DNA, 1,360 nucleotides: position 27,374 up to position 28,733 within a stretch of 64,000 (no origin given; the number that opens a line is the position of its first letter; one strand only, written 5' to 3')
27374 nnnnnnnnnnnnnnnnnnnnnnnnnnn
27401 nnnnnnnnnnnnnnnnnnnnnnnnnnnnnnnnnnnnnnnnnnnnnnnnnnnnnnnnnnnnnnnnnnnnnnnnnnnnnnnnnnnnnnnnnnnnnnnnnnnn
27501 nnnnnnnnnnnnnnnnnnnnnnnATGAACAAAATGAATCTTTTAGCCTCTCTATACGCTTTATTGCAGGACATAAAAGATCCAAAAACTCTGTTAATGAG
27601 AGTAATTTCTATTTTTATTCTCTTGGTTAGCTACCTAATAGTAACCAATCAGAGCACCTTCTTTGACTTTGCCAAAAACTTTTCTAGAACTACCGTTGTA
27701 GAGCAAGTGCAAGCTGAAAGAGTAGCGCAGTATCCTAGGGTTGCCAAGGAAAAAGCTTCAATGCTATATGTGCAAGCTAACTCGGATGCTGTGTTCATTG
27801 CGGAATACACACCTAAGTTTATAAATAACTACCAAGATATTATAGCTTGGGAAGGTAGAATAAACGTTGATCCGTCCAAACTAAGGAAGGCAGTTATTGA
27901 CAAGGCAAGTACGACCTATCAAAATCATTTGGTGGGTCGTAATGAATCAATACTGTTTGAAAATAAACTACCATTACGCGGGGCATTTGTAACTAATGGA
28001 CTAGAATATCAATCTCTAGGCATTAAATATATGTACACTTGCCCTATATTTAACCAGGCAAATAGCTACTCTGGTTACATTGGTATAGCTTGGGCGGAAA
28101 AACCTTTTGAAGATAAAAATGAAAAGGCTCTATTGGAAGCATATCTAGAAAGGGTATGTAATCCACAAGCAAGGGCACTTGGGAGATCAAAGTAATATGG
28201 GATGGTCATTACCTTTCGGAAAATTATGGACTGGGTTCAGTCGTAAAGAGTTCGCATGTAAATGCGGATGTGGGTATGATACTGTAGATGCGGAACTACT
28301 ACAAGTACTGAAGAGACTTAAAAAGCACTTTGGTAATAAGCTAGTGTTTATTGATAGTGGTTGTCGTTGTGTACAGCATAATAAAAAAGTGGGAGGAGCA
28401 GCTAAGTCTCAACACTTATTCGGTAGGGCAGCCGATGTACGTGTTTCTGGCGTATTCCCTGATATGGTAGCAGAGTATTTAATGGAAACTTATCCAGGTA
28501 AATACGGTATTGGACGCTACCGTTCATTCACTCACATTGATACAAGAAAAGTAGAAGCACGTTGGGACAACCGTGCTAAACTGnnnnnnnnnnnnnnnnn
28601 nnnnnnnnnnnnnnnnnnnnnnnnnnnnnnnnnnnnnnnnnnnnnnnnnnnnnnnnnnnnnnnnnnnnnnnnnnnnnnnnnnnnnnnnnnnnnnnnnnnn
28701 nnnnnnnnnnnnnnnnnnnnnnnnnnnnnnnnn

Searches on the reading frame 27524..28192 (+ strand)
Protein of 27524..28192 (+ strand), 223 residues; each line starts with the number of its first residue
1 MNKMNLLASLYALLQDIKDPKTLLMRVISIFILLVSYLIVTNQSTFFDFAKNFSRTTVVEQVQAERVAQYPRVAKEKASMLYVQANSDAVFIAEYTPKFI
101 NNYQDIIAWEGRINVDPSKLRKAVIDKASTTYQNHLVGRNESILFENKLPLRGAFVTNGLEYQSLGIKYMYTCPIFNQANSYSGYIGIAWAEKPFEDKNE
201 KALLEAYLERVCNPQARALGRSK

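Call 3: search_protein_families(library=pfam, proteins=[window:27524-28192:+], max_evalue=1)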
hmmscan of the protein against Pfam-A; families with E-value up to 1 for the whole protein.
window:27524-28192:+ (223 aa): 2 families
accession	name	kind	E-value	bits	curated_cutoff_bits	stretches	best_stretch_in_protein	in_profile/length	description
PF11031.13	Phage_holin_T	-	3e-49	168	22.2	1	11-222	12-233/233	Bacteriophage T holin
PF15701.10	DUF4668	-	0.051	13.8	27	1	4-124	21-140/162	Domain of unknown function (DUF4668)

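Call 4: search_protein_families(library=phrogs, proteins=[window:27524-28192:+], max_evalue=0.01)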
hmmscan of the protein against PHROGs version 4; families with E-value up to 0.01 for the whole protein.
window:27524-28192:+ (223 aa): 1 family
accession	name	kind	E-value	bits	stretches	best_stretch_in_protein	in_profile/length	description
phrog_860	-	lysis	6.9e-69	232.7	1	5-223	10-215/215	holin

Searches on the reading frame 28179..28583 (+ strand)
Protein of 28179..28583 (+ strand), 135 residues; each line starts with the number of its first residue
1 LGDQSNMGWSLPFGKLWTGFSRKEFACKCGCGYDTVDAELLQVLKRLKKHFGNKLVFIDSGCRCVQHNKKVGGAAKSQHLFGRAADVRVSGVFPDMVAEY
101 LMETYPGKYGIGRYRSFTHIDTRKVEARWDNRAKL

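Call 3: search_protein_families(library=pfam, proteins=[window:28179-28583:+], max_evalue=1)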
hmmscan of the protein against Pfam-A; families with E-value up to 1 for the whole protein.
window:28179-28583:+ (135 aa): 3 families
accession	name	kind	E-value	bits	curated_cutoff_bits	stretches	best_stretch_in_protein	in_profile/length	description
PF08291.16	Peptidase_M15_3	-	4.9e-26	91.4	23.2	1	20-121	3-108/108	Peptidase M15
PF05951.18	Peptidase_M15_2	-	0.00012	22.3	27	1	36-126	53-151/153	Bacterial protein of unknown function (DUF882)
PF18472.7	HP1451_C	-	0.016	15.6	25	0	82-109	24-51/67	HP1451 C-terminal domain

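Call 4: search_protein_families(library=phrogs, proteins=[window:28179-28583:+], max_evalue=0.01)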
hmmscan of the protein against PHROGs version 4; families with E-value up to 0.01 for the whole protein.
window:28179-28583:+ (135 aa): 4 families
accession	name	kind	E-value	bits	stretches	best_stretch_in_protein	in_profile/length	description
phrog_894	-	lysis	8.2e-41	141.2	1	7-133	37-177/389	endolysin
phrog_17373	-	other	9e-12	46.1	1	16-122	18-122/224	peptidase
phrog_25247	-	other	5.1e-10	40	1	16-125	400-506/520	peptidase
phrog_28234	-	lysis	2.1e-09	37.9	1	21-129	258-370/372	endolysin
